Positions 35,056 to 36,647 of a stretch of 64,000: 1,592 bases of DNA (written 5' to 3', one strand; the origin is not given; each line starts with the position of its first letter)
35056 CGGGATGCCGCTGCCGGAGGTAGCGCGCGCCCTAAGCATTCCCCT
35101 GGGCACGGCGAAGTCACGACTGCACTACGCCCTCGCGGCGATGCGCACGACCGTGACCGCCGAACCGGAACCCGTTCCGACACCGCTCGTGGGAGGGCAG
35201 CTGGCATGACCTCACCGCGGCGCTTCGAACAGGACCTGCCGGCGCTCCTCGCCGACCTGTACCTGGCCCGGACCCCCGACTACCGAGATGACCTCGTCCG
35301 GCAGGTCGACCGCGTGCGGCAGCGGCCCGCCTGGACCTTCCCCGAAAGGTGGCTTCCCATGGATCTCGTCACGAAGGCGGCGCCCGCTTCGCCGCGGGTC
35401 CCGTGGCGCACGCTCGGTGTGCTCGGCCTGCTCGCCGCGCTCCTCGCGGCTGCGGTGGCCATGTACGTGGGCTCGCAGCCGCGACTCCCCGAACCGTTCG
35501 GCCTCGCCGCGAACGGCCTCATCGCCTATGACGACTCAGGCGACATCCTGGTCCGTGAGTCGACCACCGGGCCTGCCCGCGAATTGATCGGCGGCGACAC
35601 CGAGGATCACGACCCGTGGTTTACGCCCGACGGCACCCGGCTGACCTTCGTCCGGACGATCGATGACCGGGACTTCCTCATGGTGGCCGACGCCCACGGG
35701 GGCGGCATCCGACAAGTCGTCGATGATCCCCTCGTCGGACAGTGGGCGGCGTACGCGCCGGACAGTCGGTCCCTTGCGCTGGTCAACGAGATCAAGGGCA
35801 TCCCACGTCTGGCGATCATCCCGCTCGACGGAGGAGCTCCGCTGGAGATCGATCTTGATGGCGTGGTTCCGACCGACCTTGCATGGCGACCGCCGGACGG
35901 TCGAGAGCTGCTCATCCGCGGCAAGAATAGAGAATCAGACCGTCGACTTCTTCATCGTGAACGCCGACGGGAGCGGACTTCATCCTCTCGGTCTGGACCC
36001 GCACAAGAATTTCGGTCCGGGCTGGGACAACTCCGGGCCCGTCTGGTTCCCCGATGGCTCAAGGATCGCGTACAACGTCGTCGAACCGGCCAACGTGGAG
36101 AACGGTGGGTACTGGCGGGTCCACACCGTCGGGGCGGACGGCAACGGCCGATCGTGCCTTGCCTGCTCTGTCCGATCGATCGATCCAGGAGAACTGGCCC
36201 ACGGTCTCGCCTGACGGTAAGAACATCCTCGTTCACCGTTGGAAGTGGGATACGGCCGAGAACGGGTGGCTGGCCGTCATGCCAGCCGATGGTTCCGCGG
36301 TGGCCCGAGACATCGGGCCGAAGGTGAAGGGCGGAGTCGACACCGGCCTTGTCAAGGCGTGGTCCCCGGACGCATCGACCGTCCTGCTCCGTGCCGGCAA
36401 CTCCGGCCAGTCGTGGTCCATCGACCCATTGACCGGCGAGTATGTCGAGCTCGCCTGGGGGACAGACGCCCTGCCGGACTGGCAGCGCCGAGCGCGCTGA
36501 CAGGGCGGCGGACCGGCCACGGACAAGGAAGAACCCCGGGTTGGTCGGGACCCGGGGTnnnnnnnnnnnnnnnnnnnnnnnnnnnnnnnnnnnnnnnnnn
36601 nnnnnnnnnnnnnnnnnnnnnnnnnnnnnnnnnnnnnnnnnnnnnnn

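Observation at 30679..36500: Three consecutive ECF sigma / membrane-partner modules ending at an initiator tRNA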

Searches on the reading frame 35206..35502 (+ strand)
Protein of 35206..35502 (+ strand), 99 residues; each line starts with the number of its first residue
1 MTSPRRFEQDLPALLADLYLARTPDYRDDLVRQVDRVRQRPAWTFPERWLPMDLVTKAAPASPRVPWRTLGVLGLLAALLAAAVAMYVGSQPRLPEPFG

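Call 40: search_protein_families(library=pfam, proteins=[window:35206-35502:+], max_evalue=10)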
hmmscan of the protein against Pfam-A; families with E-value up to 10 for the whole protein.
seq(99 aa): 2 families
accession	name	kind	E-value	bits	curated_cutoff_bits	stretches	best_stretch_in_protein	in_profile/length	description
PF09850.14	DotU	-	0.067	13.2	27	1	25-84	143-201/205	Type VI secretion system protein DotU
PF01708.21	Gemini_mov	-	0.2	11.9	25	1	52-87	21-52/92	Geminivirus putative movement protein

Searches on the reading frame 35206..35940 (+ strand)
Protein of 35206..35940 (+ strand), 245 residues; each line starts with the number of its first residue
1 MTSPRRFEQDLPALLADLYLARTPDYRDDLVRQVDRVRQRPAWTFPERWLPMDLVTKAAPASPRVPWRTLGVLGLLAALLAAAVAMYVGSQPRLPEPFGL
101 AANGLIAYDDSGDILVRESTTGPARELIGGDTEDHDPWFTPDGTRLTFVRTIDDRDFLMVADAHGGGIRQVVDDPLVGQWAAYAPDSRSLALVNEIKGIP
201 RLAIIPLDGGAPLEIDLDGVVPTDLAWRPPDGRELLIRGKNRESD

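Call 8: search_protein_families(library=pfam, proteins=[window:35206-35940:+], max_evalue=0.01)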
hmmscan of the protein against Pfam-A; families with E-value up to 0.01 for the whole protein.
window:35206-35940:+ (245 aa): 1 family
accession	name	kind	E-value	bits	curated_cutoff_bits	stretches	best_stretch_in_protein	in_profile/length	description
PF07676.18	PD40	-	0.0028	18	20.9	0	133-153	10-30/38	WD40-like Beta Propeller Repeat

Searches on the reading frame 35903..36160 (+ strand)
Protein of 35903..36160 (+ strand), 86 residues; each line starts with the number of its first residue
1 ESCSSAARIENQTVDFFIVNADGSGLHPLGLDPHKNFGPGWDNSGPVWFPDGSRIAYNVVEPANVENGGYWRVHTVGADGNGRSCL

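Call 8: search_protein_families(library=pfam, proteins=[window:35903-36160:+], max_evalue=0.01)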
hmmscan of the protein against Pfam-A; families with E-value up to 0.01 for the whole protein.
window:35903-36160:+ (86 aa): 1 family
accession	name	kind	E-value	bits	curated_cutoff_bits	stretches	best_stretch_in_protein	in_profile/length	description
PF07676.18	PD40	-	0.00027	21.2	20.9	1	38-58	7-26/38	WD40-like Beta Propeller Repeat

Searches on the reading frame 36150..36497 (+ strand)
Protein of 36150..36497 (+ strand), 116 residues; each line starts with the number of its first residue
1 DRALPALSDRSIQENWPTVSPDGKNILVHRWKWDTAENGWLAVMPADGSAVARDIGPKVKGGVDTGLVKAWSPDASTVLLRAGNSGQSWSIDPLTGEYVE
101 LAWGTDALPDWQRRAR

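Call 8: search_protein_families(library=pfam, proteins=[window:36150-36497:+], max_evalue=0.01)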
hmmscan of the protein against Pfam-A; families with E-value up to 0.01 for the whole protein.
window:36150-36497:+ (116 aa): 1 family
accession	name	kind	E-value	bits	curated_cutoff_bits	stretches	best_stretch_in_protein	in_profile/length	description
PF07676.18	PD40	-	0.0064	16.9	20.9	0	14-26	11-23/38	WD40-like Beta Propeller Repeat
